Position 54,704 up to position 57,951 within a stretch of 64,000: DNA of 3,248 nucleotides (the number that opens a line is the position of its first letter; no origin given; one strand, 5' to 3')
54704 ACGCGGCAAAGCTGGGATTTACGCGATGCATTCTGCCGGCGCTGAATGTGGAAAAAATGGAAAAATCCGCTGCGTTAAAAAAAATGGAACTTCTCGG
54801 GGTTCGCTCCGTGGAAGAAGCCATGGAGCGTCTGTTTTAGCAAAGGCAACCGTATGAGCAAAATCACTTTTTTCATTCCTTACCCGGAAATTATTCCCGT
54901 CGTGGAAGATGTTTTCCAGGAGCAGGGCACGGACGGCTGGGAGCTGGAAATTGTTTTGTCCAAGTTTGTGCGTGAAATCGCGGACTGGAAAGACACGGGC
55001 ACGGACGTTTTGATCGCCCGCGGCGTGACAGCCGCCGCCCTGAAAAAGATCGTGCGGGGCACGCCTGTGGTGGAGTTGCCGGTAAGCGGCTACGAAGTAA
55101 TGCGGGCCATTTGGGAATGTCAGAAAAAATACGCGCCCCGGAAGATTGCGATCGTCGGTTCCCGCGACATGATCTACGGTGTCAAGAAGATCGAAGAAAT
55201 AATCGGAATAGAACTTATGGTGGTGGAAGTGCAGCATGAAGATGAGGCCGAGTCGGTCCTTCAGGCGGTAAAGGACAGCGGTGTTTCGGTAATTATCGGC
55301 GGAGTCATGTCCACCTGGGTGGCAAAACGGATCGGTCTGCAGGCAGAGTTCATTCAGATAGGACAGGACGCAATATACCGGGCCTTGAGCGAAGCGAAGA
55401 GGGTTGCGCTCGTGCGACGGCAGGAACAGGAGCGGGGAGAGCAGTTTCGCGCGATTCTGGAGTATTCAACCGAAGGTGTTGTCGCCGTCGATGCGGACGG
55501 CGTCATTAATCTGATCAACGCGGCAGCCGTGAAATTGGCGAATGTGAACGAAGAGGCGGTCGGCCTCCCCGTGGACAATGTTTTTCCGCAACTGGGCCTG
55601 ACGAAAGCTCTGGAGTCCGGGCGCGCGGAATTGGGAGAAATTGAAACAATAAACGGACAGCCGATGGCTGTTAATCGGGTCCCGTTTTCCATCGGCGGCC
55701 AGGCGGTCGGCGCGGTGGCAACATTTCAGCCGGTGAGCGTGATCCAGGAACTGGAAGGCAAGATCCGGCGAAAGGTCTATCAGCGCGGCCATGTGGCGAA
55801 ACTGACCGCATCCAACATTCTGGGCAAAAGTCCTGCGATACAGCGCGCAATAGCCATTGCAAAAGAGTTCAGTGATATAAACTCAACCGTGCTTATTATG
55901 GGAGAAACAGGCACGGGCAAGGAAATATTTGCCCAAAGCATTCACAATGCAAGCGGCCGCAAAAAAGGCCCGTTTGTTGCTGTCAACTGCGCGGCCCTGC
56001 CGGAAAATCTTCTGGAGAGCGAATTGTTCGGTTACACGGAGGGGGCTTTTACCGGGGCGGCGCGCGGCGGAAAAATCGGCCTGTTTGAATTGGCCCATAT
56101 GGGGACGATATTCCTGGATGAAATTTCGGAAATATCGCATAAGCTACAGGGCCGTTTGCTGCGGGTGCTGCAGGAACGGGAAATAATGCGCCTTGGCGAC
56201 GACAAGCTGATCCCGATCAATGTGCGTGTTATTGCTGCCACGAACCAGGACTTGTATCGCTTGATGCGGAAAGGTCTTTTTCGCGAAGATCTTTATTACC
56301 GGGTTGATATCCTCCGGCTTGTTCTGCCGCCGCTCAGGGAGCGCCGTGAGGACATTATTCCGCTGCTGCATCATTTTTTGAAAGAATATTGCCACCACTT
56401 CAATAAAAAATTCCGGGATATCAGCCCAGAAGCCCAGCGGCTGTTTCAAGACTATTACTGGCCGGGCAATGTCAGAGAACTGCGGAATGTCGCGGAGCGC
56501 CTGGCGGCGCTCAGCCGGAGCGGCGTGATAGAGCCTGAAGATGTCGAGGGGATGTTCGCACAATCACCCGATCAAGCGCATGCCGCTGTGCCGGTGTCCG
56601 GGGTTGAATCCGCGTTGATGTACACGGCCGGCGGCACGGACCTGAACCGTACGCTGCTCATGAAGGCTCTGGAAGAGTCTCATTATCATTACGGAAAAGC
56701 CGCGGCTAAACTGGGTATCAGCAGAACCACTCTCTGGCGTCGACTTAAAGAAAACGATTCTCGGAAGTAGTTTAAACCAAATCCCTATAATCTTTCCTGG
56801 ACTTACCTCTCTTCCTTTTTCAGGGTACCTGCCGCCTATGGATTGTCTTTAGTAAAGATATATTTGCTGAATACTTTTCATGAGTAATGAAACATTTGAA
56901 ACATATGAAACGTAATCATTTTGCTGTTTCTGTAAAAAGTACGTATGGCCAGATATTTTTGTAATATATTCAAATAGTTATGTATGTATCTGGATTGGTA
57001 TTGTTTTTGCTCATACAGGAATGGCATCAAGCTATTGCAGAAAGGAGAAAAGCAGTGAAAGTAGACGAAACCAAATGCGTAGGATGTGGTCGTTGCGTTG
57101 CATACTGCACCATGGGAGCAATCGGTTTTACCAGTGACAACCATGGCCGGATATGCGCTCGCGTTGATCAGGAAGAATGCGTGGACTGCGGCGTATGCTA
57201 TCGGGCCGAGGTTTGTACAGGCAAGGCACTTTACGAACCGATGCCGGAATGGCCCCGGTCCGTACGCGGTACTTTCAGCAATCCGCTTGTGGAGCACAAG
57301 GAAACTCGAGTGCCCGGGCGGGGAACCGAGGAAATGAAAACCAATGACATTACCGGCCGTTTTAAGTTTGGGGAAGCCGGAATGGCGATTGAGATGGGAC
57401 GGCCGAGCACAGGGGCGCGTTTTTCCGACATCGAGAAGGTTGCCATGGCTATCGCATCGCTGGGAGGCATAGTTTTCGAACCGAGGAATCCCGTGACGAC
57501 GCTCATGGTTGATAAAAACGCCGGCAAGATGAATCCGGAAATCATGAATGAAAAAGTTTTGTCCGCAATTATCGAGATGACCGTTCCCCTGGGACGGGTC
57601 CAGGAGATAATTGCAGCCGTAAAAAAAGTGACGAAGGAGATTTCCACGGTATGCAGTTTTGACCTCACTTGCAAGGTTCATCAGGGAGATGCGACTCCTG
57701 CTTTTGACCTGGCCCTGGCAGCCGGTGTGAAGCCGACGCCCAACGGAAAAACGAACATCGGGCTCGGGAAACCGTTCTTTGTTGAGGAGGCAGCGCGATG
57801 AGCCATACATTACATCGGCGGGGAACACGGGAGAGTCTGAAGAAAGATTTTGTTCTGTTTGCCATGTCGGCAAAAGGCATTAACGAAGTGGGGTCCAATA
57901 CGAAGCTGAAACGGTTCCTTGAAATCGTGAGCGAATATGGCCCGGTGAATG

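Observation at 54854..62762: sigma54/PrpR-like activator and -24/-12 promoter preceding a CooF-CooS-FNOR cluster with two unidentified Fe-S/Cys-rich genes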

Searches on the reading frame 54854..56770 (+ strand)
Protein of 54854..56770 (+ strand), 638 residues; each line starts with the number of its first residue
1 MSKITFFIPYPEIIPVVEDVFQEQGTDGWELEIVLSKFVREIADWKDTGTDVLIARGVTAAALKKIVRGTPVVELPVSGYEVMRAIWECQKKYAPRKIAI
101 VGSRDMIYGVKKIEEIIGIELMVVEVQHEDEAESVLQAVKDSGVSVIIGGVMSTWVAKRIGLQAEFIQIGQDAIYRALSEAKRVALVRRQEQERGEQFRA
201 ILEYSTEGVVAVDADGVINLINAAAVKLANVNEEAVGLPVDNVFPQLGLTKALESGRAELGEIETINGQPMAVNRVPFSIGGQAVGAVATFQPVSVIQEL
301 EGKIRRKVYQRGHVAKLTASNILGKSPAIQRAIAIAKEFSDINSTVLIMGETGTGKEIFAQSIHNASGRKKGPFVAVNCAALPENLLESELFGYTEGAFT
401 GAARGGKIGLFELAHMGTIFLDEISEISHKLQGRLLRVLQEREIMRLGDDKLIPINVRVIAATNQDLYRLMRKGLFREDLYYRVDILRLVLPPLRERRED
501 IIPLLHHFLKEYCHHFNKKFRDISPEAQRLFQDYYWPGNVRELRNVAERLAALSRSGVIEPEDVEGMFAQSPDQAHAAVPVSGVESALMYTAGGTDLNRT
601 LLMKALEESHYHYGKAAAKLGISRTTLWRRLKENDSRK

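Call 5: search_protein_families(library=pfam, proteins=[window:54854-56770:+], max_evalue=0.01)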
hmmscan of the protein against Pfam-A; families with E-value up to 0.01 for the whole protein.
window:54854-56770:+ (638 aa): 16 families
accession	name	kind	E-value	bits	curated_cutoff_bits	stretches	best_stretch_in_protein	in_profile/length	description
PF00158.32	Sigma54_activat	-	1e-66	224.2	20.2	1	322-489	1-167/168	Sigma-54 interaction domain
PF06506.16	PrpR_N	-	6e-38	130.5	29.1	1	36-191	15-167/167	Propionate catabolism activator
PF25601.1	AAA_lid_14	-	6.2e-26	90.5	27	1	495-576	1-82/87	AAA+ ATPase lid domain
PF14532.12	Sigma54_activ_2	-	2.5e-18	67.1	25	1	323-494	1-138/138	Sigma-54 interaction domain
PF02954.25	HTH_8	-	2.4e-10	40.4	22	1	599-633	7-41/42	Bacterial regulatory protein, Fis family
PF07728.20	AAA_5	-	1.8e-08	34.9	22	1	346-465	2-123/139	AAA domain (dynein-related subfamily)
PF00989.32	PAS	-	2.5e-06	27.9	22.6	1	196-236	1-41/113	PAS fold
PF01078.27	Mg_chelatase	-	1.1e-05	25.4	20.3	1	397-464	88-157/207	Magnesium chelatase, subunit ChlI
PF07724.20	AAA_2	-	4.2e-05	24.1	27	1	344-464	4-124/166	AAA domain (Cdc48 subfamily)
PF00004.35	AAA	-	4.8e-05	24.3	21.2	1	346-468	1-111/131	ATPase family associated with various cellular activities (AAA)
PF13188.13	PAS_8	-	0.00097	19.4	21.8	1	196-248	1-51/65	PAS domain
PF18024.7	HTH_50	-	0.0023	18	27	0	597-632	11-45/50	Helix-turn-helix domain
PF05225.22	HTH_psq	-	0.0029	17.7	20.4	1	615-635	21-41/45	helix-turn-helix, Psq domain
PF13245.12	AAA_19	-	0.0082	16.8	25.1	0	315-451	14-127/134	AAA domain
PF13412.12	HTH_24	-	0.0091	16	21.9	0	617-633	24-40/48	Winged helix-turn-helix DNA-binding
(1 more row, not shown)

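Call 6: search_protein_families(library=ncbifam, proteins=[window:54854-56770:+], max_evalue=0.01)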
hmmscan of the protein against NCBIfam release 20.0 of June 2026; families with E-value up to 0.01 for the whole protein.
window:54854-56770:+ (638 aa): 38 families (the best 25 are shown)
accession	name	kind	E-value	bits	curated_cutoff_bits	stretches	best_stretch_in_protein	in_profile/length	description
NF041552.1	TF_PrdR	equivalog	3.2e-125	418.7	795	1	152-634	87-576/577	sigma-54 dependent transcriptional regulator PrdR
TIGR02329.1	propionate_PrpR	equivalog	7e-117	391.2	499.2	1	36-632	40-525/526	propionate catabolism operon regulatory protein PrpR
NF011953.0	PRK15424.1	equivalog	2.5e-107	359.7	703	2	311-636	210-536/538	propionate catabolism operon regulatory protein PrpR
TIGR01817.1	nifA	equivalog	5.7e-100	335.6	528.85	1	298-621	174-514/534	nif-specific transcriptional activator NifA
TIGR01818.1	ntrC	equivalog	4.2e-90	302.7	558.6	1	316-633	130-462/463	nitrogen regulation protein NR(I)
NF008469.0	PRK11361.1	equivalog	2.3e-89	300.2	714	1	313-633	136-453/461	acetoacetate metabolism transcriptional regulator AtoC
NF038308.1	RNA_repair_RtcR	equivalog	4.4e-88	296.4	650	1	310-632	170-514/530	RNA repair transcriptional activator RtcR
NF003451.0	PRK05022.1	equivalog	7.1e-87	292.2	476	1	289-631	157-505/512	nitric oxide reductase transcriptional regulator NorR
TIGR02915.1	PEP_resp_reg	equivalog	1.2e-86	291.3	502.6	1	299-632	121-440/445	PEP-CTERM-box response regulator transcription factor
NF050807.1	TransRegFlbDCaul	equivalog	6.3e-85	285.7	750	1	320-634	118-438/454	sigma-54-dependent transcriptional regulator FlbD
NF041906.1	V4R_TF_MobR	exception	1.1e-80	271.7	999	1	303-633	216-543/544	phenol degradation transcriptional regulator MobR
NF008085.0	PRK10820.1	equivalog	4.7e-80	269.7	576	1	196-634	80-510/520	transcriptional regulator TyrR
NF049963.1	RespRegFlgRCampy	domain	8.2e-79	265.4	750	1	317-564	131-377/429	fla regulon two-component system response regulator FlgR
NF008485.2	PRK11388.1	equivalog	3.9e-78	263.3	551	1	192-633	206-634/643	dihydroxyacetone kinase operon transcriptional regulator DhaR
TIGR02974.1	phageshock_pspF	equivalog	3.6e-76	256.5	443.55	1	322-551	1-230/336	phage shock protein operon transcriptional activator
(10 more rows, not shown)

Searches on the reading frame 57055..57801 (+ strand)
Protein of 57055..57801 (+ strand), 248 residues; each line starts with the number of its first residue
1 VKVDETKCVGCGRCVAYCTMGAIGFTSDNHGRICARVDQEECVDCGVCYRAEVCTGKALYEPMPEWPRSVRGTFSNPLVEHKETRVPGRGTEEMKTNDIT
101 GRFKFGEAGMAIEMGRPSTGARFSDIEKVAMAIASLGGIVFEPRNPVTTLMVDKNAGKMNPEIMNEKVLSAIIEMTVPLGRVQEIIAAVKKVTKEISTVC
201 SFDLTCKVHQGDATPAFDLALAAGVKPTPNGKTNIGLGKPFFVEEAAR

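Call 5: search_protein_families(library=pfam, proteins=[window:57055-57801:+], max_evalue=0.01)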
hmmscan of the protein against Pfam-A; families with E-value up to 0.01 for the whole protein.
window:57055-57801:+ (248 aa): 10 families
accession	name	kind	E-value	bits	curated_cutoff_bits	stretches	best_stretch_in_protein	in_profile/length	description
PF00037.32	Fer4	-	1.7e-09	37.5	21.1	1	2-23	2-23/24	4Fe-4S binding domain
PF12837.12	Fer4_6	-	1.4e-06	28.4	25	1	2-23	3-24/24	4Fe-4S binding domain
PF12838.12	Fer4_7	-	4.7e-06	27.4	27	1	7-50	1-46/52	4Fe-4S dicluster domain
PF14697.11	Fer4_21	-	8.2e-06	26.3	35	1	2-54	2-51/59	4Fe-4S dicluster domain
PF12797.12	Fer4_2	-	9.8e-06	25.7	24.5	1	2-18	4-20/22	4Fe-4S binding domain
PF13183.11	Fer4_8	-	0.00025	22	27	0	7-20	53-66/68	4Fe-4S dicluster domain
PF13237.11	Fer4_10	-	0.00026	21.3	25.5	1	1-51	2-51/53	4Fe-4S dicluster domain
PF25160.1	LdpA_Fe-S-bd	-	0.00027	21.1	27.6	1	3-24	23-44/49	LdpA Fe-S cluster-binding domain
PF13187.11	Fer4_9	-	0.00029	21.2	27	1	7-51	1-46/52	4Fe-4S dicluster domain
PF13484.11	Fer4_16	-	0.00092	20.4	30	0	7-26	1-20/66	4Fe-4S double cluster binding domain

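Call 6: search_protein_families(library=ncbifam, proteins=[window:57055-57801:+], max_evalue=0.01)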
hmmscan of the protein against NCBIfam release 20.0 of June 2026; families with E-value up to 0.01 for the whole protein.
window:57055-57801:+ (248 aa): 27 families (the best 25 are shown)
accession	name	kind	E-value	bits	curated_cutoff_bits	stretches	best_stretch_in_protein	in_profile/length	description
NF042909.1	FMH_DH_FwdF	exception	1.7e-05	24.1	375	1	3-62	222-277/336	tungsten-dependent formylmethanofuran dehydrogenase subunit FwdF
TIGR00402.1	napF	equivalog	7.2e-05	22.8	102.2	1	6-78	35-102/149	ferredoxin-type protein NapF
TIGR02179.1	PorD_KorD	subfamily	8.6e-05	22.6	60.05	1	3-59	22-72/78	2-oxoacid:acceptor oxidoreductase, delta subunit, pyruvate/2-ketoisovalerate family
TIGR02512.1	FeFe_hydrog_A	subfamily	8.8e-05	21.5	405.95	1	2-61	3-69/375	[FeFe] hydrogenase, group A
TIGR02936.1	fdxN_nitrog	equivalog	0.0001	22.3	80.55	1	2-30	17-46/91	ferredoxin III, nif-specific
NF058577.1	FdxA_fam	equivalog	0.00011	22.3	65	1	6-56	7-50/52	4Fe-4S ferredoxin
TIGR04003.1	rSAM_BssD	equivalog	0.00011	21.5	496.45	1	5-52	49-96/314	[benzylsuccinate synthase]-activating enzyme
NF040864.1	HgcB_ferredoxin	equivalog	0.00017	21.4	99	1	2-58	10-60/93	mercury methylation ferredoxin HgcB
NF045874.1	Vhu_polyferre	exception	0.0002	20.2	600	1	6-60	128-175/381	F420-non-reducing hydrogenase associated-polyferredoxin VhuB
NF005504.0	PRK07118.1-3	equivalog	0.00031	20.2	437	1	7-51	141-182/293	Fe-S cluster domain-containing protein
TIGR02912.1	sulfite_red_C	equivalog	0.00054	19.1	324.1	1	1-51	164-212/314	sulfite reductase subunit C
NF006183.0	PRK08318.1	equivalog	0.00096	18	335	1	2-54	338-389/422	NAD-dependent dihydropyrimidine dehydrogenase subunit PreA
NF043069.1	T4HPD_activ_SAM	equivalog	0.0016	17.9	425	1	3-58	48-96/299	trans-4-hydroxy-L-proline dehydratase activase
TIGR02700.1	flavo_MJ0208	hypoth_equivalog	0.0021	17.4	251.35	1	2-61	144-196/234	dihydromethanopterin reductase (acceptor)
TIGR03294.1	FrhG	equivalog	0.0034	17.2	245.5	1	3-51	171-214/228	coenzyme F420 hydrogenase subunit gamma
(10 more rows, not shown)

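Call 19: find_homologous_proteins(query=window:57055-57801:+, max_evalue=0.001)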
Query window:57055-57801:+ (248 aa): 1980 proteins with E <= 0.001 among 2586 candidates; the best 120 are listed.
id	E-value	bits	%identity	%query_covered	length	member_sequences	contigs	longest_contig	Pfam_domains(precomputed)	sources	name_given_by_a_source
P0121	3.3e-162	556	99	100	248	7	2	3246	PF14697.12,PF12797.13,PF12837.13,PF00037.33,PF12838.13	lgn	-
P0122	6.6e-145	499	88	100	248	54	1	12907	PF14697.12,PF12797.13,PF12837.13,PF00037.33,PF12838.13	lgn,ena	-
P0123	1.9e-143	495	85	100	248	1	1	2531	PF14697.12,PF12797.13,PF12837.13,PF00037.33,PF12838.13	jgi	jgi:ferredoxin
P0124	1.1e-138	479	85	100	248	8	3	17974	PF14697.12,PF12797.13,PF00037.33,PF12838.13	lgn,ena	-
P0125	6.4e-135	467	80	100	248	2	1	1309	PF14697.12,PF00037.33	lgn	-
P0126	3.1e-133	461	80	98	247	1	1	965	PF14697.12,PF12837.13,PF00037.33,PF12838.13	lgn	-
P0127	3.4e-133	461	80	98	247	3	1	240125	PF14697.12,PF12837.13,PF00037.33,PF12838.13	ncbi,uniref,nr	ncbi:4Fe-4S ferredoxin [Anaerosporomusa subterranea]|uniref:4Fe-4S ferredoxin n=1 Tax=Anaerosporomus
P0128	4.3e-133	461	81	100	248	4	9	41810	PF14697.12,PF12837.13,PF00037.33,PF12838.13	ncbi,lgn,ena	-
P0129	5.6e-133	460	80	99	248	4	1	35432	PF14697.12,PF12837.13,PF00037.33,PF12838.13,PF13187.12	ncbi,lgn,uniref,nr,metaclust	ncbi:4Fe-4S dicluster domain-containing protein [Sporolituus thermophilus]|uniref:4Fe-4S dicluster d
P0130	9.5e-133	459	79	100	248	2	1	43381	PF14697.12,PF12797.13,PF12837.13,PF00037.33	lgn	-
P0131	1.3e-132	459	81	100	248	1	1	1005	PF14697.12,PF12797.13,PF12837.13,PF00037.33,PF12838.13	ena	-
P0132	1.2e-131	456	77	100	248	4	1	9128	PF14697.12,PF12837.13,PF00037.33,PF12838.13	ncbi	-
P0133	1.0e-130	453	77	100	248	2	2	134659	PF14697.12,PF12837.13,PF00037.33,PF12838.13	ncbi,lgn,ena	-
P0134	4.4e-130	451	78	98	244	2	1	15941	PF14697.12,PF12797.13,PF12837.13,PF00037.33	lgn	-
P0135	4.5e-130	451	78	98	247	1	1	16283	PF00037.33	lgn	-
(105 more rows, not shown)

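Call 22: search_solved_structures(query=A2, max_evalue=10, show_alignments=0)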
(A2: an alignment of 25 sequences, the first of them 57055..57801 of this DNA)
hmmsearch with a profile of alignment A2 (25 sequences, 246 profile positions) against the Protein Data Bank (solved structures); distinct sequences matched with E-value up to 10: 237 (the best 60 are shown).
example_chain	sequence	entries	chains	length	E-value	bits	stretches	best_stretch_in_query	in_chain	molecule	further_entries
5t5i_F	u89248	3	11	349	8.8e-22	81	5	2-63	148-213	Tungsten formylmethanofuran dehydrogenase subunit fwdF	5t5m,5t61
9sw6_H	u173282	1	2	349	3e-20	76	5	2-63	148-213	Tungsten formylmethanofuran dehydrogenase, subunit F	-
9sfi_T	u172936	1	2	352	1.3e-17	67.3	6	2-60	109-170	4Fe-4S ferredoxin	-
9sw6_G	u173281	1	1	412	8.7e-10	41.7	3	6-62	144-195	Polyferredoxin protein MvhB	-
7bkb_K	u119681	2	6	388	1.1e-08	38.1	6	2-62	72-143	Formylmethanofuran dehydrogenase, subunit F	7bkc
9eri_B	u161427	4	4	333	1.6e-08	37.5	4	2-67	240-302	Na(+)-translocating ferredoxin:NAD(+) oxidoreductase complex subunit B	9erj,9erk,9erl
8a6t_B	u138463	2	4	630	1.9e-07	34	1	2-61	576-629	Electron bifurcating hydrogenase subunit HydB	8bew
7vzg_B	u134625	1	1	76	2.8e-07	33.5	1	3-62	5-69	Photosystem P840 reaction center iron-sulfur protein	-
1fdn_A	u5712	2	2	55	1.9e-06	30.8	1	5-59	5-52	FERREDOXIN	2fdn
5odc_A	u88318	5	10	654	4e-06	29.7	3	3-63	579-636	Heterodisulfide reductase, subunit A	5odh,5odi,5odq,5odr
1e08_A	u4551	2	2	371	4.1e-06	29.7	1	1-67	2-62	[FE]-HYDROGENASE (LARGE SUBUNIT) | PERIPLASMIC [FE] HYDROGENASE LARGE SUBUNIT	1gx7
1fca_A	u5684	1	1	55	4.5e-06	29.6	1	5-59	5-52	FERREDOXIN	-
9r9v_A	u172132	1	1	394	4.5e-06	29.6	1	1-67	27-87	Periplasmic [Fe] hydrogenase large subunit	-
8bj7_A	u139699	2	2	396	4.6e-06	29.5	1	1-67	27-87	Periplasmic [Fe] hydrogenase large subunit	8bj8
6sg2_AAA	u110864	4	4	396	4.6e-06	29.5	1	1-67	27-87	Periplasmic [Fe] hydrogenase large subunit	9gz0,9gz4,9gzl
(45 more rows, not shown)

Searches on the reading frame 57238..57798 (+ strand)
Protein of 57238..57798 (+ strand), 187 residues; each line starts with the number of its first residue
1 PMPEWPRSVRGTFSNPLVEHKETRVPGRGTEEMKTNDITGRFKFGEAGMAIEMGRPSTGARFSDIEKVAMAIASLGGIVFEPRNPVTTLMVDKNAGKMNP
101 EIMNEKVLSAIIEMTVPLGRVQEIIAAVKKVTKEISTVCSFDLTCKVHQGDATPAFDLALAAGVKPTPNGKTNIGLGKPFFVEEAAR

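Call 63: search_protein_families(library=pfam, proteins=[window:57238-57798:+], max_evalue=10)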
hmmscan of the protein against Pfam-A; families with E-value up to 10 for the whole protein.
window:57238-57798:+ (187 aa): 0 families

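Call 91: search_solved_structures(query=A5, max_evalue=10, show_alignments=2)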
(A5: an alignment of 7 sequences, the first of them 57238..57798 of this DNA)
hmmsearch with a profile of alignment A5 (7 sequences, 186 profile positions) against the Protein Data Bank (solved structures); distinct sequences matched with E-value up to 10: 0.
